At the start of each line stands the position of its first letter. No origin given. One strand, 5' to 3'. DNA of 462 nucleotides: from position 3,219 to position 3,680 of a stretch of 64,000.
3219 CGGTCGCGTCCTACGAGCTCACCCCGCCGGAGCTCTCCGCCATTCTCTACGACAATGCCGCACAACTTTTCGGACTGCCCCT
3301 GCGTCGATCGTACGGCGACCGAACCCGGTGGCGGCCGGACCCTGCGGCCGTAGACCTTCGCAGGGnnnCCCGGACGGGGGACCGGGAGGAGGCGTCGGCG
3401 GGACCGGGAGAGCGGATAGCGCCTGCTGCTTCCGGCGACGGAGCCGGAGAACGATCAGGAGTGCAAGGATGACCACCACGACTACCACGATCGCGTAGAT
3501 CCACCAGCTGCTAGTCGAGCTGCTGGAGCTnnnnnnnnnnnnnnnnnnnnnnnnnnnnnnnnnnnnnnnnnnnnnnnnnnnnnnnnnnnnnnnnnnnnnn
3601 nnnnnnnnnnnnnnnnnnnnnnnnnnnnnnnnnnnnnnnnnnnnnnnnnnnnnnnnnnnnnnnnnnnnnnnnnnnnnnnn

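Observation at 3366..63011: Three unrelated membrane-anchored proteins share a Pro-rich cytoplasmic C-terminal tail ending in GPPSG / PPSSG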

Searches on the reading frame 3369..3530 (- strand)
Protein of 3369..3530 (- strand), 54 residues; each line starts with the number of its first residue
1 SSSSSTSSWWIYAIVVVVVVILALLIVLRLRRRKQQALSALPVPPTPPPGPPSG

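Call 30: search_protein_representatives(alignment_id=A1)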
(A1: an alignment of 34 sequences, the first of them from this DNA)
Query: 34 sequences, 46 profile positions. Proteins with E-value up to 0.001 (for the whole library): 227; up to 1e-10: 2; up to 1e-30: 0. The best 150 are listed.
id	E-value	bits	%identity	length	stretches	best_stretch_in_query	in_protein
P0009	2.4e-13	65.6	-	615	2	2-46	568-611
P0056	2.7e-11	59.0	-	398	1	1-46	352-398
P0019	2.7e-08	49.4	-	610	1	2-44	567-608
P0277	3.6e-08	49.0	-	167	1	2-43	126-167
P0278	1.4e-07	47.2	-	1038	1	1-43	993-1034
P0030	2.1e-07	46.5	-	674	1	2-40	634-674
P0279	3.6e-07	45.8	-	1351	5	4-37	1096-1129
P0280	4.0e-07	45.7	-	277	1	3-45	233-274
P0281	5.6e-07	45.2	-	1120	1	1-41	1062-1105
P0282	7.4e-07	44.8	-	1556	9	17-31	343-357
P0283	1.3e-06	44.1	-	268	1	1-42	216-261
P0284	1.6e-06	43.8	-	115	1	2-45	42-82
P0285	1.7e-06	43.6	-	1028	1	1-45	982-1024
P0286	1.9e-06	43.5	-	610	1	2-45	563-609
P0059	2.1e-06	43.4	-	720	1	1-41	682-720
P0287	2.8e-06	43.0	-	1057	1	3-46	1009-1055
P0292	6.0e-06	41.9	-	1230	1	2-45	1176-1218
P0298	1.1e-05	41.1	-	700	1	1-44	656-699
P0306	1.8e-05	40.4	-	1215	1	2-44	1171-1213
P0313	2.4e-05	40.0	-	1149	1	2-44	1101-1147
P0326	6.8e-05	38.5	-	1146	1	1-42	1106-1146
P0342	1.1e-04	37.9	-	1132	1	2-45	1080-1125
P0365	1.9e-04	37.1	-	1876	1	5-45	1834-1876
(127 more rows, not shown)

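Call 70: search_protein_families(library=pfam, alignment_id=A5, max_evalue=0.0001)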
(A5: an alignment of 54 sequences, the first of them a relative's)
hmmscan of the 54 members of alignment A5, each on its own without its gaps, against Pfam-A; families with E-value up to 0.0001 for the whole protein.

A. member 1, P0278 (1038 aa): 2 families
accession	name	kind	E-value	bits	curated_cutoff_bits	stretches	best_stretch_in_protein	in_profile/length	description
PF01436.27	NHL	-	1.2e-08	34.9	20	0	500-524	4-27/28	NHL repeat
PF01731.26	Arylesterase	-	9.6e-06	26.2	21.3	0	580-610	53-83/86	Arylesterase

B. families by the number of members that match (of 54 scanned): 50 families (the first 25 are shown)
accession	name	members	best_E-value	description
PF00801.26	PKD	14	1.1e-29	PKD domain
PF01436.27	NHL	11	5.8e-16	NHL repeat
PF18911.6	PKD_4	9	2.4e-39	PKD domain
PF21783.3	YNCE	7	6.7e-10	YNCE-like beta-propeller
PF10282.15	Lactonase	6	4.4e-10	Lactonase, 7-bladed beta-propeller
PF01731.26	Arylesterase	6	4.9e-07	Arylesterase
PF22352.2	K319L-like_PKD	5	2.2e-39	K319L-like, PKD domain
PF19077.6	Big_13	5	1.7e-18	Bacterial Ig-like domain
PF24681.1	Kelch_KLHDC2_KLHL20_DRC7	4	3e-22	KLHDC2/KLHL20/DRC7 Kelch-repeats domain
PF25174.1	Beta-prop_THOC3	4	1.7e-14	THOC3 beta-propeller domain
PF24981.1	Beta-prop_ATRN-LZTR1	4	5.9e-12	Attractin/LZTR1 beta-propeller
PF13415.12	Kelch_3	4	1.2e-11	Galactose oxidase, central domain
PF13927.12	Ig_3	4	1.8e-10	Immunoglobulin domain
PF13573.12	SprB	4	4.9e-10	SprB repeat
PF07495.19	Y_Y_Y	4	2.7e-08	Y_Y_Y domain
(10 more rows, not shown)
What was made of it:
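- Their ectodomains are PKD, NHL, YncE, Kelch, Big_13, fn3 and others (call 70).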

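Call 72: list_cluster_members(proteins=[P0278, P0285, P0287, P0292, P0306, P0313, P0326, P0342, P0365, P0298])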
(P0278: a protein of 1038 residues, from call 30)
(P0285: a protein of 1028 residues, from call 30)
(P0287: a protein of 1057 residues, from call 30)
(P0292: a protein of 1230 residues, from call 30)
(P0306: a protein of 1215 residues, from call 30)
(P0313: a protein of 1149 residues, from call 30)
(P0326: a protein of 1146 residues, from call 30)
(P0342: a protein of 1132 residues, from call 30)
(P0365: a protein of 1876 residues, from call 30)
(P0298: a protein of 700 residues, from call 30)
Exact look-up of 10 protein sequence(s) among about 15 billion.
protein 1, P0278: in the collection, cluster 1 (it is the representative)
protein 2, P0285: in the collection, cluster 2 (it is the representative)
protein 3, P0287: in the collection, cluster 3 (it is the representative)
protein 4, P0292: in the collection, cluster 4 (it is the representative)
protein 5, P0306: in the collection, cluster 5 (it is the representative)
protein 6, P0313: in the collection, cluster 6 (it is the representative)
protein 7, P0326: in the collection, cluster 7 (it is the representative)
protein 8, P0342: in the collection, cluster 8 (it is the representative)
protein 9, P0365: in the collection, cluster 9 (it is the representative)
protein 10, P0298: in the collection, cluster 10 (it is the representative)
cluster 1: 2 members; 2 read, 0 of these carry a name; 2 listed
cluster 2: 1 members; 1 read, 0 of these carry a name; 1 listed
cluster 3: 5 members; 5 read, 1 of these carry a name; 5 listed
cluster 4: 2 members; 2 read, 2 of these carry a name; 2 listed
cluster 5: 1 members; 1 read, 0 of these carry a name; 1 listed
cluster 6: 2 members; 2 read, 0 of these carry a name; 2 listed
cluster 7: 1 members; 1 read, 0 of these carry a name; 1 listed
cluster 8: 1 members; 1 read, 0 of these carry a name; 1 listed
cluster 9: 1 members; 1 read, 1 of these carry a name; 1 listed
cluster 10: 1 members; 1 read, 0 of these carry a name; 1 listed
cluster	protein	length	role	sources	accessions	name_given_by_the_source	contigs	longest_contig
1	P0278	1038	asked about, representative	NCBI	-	-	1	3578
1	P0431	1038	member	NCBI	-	-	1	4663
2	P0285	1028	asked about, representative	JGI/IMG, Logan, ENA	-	-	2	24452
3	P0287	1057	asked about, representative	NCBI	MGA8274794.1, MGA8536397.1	MAG: YncE family protein [Thermoplasmata archaeon]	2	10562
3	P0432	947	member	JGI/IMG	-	-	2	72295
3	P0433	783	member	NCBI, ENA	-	-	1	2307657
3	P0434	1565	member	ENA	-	-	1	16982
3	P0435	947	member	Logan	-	-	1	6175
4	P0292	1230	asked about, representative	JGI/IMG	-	YVTN family beta-propeller protein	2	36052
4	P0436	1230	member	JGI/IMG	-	YVTN family beta-propeller protein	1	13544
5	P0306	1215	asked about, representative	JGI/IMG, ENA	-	-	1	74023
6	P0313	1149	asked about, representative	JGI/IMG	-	-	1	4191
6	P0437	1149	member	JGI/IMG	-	-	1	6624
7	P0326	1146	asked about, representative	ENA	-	-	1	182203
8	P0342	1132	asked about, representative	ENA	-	-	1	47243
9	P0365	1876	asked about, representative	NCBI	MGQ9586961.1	MAG: OmpL47-type beta-barrel domain-containing protein [Thermoplasmata archaeon]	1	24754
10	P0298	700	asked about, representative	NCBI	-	-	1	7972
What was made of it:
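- The two that carry organism names are Thermoplasmata (call 72).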

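Call 73: search_protein_families(library=ncbifam, proteins=[window:3369-3530:-], max_evalue=10)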
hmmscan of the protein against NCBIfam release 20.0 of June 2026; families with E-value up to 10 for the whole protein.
seq(54 aa): 19 families
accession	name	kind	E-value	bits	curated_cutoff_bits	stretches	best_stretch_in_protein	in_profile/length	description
NF041738.1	GG_III-CTERM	domain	0.0031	17.3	22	1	9-34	1-27/28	GGIII-like transmembrane region-containing protein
TIGR04211.1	SH3_and_anchor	equivalog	0.012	15.2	65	1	3-35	160-193/198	TIGR04211 family SH3 domain-containing protein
NF047839.1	PspM_Rv2743c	equivalog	0.013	15.4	80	1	10-51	45-84/220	phage shock envelope stress response protein PspM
TIGR01477.1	RIFIN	paralog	0.03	14.1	176.95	1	11-35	319-343/356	variant surface antigen, rifin family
NF010238.0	PRK13685.1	subfamily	0.035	13.2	432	1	5-36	14-45/335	hypothetical protein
TIGR01167.1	LPXTG_anchor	domain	0.051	14.3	15.9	1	7-34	10-33/34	LPXTG cell wall anchor domain-containing protein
NF003410.0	PRK04778.1-4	equivalog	0.062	12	754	1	8-41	4-38/575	septation ring formation regulator EzrA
TIGR02976.1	phageshock_pspB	equivalog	0.072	13.4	51.7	1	11-38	7-34/75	envelope stress response membrane protein PspB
NF058583.1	LAXTG_small_WW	exception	0.084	12.6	65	1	8-34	26-52/54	LAXTG motif-containing small protein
TIGR03141.1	cytochro_ccmD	equivalog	0.1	12.7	25.95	1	12-36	14-38/47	heme exporter protein CcmD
NF050153.2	Rv3852_fam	equivalog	0.11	12.9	100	1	5-33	117-145/145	Rv3852 family protein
NF051431.1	Rv0361_Cterm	subfamily_domain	0.12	12.5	37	1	10-36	5-33/140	Rv0361 family membrane protein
TIGR04360.1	other_trbK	hypoth_equivalog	0.18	12.2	33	1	11-43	3-32/73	putative entry exclusion protein TrbK-alt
NF008672.1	PRK11677.1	equivalog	0.28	11.1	150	1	10-36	3-29/133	Z-ring associated protein ZapG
TIGR03503.1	TIGR03503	hypoth_equivalog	0.28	10.1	305.6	1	7-34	345-373/374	TIGR03503 family protein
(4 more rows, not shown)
